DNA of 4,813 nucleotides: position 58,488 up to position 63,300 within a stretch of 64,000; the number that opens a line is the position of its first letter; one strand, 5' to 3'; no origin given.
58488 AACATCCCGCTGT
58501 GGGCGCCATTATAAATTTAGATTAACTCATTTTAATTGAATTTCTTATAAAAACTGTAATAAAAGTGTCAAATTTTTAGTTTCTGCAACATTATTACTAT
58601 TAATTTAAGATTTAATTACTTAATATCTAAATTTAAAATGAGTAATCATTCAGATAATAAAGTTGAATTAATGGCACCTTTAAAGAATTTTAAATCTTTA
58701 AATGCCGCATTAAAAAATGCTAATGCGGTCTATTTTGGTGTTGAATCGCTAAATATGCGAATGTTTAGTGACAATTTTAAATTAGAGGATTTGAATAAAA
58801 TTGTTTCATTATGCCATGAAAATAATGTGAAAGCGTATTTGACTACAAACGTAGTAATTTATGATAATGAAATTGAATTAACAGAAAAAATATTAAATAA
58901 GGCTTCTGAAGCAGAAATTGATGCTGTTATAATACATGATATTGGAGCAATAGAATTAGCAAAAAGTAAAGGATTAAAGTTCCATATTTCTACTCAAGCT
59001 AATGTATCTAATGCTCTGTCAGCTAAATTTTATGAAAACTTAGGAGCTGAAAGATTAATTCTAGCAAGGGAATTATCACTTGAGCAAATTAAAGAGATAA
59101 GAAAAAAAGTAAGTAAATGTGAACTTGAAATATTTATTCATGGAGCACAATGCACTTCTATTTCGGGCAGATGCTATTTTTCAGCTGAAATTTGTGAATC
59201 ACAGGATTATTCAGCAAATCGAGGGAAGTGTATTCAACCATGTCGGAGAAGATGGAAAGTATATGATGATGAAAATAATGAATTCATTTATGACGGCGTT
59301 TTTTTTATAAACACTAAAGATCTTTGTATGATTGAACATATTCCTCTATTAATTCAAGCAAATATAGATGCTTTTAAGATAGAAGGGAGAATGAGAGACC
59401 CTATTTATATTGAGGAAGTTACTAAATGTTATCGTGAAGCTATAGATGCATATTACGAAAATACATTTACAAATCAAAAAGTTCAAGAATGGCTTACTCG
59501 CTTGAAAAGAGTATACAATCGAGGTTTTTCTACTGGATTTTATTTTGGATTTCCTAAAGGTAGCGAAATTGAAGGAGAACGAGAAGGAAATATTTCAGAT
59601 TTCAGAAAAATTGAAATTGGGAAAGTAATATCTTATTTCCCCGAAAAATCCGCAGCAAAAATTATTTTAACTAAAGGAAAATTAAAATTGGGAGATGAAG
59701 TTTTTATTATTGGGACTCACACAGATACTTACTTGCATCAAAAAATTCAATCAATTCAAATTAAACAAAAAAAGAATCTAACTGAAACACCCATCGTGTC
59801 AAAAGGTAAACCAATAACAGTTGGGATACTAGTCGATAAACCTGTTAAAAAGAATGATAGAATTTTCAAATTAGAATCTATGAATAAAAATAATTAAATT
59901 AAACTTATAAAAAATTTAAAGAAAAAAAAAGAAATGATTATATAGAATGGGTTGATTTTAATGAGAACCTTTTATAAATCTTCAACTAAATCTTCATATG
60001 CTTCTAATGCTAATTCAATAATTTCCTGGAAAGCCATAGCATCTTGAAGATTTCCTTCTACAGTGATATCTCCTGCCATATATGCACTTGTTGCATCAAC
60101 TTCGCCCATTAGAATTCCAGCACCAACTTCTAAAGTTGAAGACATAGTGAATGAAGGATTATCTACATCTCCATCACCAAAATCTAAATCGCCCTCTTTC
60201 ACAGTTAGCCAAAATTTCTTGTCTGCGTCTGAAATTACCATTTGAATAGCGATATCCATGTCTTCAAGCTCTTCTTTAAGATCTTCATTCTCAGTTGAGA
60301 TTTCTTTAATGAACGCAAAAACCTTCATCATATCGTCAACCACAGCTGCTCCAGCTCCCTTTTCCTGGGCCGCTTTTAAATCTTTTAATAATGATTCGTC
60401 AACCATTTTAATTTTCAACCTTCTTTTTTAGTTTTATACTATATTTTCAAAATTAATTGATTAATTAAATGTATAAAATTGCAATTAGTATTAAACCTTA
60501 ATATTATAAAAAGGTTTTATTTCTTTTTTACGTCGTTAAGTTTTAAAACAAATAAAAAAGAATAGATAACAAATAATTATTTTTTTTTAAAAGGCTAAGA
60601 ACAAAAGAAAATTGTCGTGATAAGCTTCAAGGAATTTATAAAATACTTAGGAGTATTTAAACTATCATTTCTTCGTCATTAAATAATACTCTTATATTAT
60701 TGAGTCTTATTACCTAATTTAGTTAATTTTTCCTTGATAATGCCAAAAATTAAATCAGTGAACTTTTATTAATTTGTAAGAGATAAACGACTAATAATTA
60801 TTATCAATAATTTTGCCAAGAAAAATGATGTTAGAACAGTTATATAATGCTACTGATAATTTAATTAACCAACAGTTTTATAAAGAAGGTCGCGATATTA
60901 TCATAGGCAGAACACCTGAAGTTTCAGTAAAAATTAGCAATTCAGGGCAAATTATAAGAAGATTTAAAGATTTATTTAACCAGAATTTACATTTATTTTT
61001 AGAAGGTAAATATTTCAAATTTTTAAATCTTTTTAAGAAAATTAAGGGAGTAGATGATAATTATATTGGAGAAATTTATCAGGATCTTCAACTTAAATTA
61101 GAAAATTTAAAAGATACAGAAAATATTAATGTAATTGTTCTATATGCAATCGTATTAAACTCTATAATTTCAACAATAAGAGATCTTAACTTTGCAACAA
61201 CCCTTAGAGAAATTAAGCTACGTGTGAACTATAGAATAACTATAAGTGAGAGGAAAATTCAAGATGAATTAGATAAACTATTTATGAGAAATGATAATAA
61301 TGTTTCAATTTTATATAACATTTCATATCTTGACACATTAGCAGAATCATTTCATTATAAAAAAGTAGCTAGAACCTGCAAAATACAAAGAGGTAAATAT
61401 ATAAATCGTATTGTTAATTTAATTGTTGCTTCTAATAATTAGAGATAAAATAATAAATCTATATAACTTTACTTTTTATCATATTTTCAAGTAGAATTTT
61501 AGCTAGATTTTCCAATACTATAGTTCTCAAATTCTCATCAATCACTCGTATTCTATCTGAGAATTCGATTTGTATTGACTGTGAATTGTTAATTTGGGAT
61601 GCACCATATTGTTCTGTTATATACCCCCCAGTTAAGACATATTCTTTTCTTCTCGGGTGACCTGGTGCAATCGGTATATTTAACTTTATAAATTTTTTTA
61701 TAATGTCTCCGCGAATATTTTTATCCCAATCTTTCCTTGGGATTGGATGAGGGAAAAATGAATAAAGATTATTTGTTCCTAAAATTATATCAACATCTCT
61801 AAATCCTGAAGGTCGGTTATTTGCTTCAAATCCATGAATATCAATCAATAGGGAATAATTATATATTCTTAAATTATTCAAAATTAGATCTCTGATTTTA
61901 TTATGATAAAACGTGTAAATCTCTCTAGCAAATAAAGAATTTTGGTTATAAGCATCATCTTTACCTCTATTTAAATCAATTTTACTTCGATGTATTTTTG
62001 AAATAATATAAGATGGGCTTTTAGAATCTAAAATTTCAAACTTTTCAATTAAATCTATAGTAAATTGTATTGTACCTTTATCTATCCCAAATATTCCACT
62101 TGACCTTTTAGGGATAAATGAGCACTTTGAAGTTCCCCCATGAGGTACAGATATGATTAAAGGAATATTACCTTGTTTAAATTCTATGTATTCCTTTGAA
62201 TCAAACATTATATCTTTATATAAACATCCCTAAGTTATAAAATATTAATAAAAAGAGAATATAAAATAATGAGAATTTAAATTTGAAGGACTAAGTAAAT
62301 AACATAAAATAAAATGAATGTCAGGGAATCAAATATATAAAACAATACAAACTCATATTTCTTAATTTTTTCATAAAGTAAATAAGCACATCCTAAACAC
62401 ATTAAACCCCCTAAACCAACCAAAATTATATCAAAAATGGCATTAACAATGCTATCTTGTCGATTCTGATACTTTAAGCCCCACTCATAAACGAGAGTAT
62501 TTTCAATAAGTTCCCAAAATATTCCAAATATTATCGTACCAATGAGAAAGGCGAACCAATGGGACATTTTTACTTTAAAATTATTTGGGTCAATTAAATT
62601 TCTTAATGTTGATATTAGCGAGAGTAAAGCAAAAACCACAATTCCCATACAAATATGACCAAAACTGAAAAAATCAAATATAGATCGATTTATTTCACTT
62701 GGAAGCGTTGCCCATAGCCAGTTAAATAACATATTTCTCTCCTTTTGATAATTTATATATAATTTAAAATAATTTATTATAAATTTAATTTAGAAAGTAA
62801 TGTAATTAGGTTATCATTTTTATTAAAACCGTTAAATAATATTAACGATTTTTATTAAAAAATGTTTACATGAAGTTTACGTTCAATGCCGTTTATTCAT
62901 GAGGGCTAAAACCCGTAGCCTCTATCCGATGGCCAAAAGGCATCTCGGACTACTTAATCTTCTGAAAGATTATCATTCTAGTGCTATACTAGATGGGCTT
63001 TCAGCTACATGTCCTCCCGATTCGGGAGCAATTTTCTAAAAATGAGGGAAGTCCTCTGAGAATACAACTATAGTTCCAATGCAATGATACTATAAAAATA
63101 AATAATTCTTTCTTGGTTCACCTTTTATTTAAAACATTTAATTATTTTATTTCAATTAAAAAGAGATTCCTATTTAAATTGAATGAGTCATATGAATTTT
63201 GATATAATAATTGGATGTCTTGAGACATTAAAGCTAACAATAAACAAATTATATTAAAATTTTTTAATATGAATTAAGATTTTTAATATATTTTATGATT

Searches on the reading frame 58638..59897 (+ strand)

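Call 12: search_protein_families(library=ncbifam, proteins=[window:58638-59897:+])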
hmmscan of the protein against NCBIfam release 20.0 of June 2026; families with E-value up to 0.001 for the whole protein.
window:58638-59897:+ (419 aa): 4 families
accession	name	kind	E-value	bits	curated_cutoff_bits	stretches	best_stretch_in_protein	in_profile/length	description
NF011996.0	PRK15452.1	equivalog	2.9e-61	207.7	534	2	8-215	4-211/449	prephenate-dependent tRNA uridine(34) hydroxylase TrhP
NF047963.1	quinone_UbiU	equivalog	4.8e-45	154.1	440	2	9-209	1-204/331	ubiquinone anaerobic biosynthesis protein UbiU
NF047965.1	quinone_UbiV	equivalog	1.2e-18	67.7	275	1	46-290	43-279/292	ubiquinone anaerobic biosynthesis protein UbiV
NF011991.0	PRK15447.1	equivalog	1.6e-16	60.6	283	1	46-285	44-280/302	U32 family peptidase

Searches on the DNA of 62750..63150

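Call 61: search_rna_families(source=window, start=62750, end=63150, threshold=evalue, max_evalue=1, show_alignments=2)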
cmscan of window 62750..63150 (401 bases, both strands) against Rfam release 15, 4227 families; matches with E-value up to 1: 0.
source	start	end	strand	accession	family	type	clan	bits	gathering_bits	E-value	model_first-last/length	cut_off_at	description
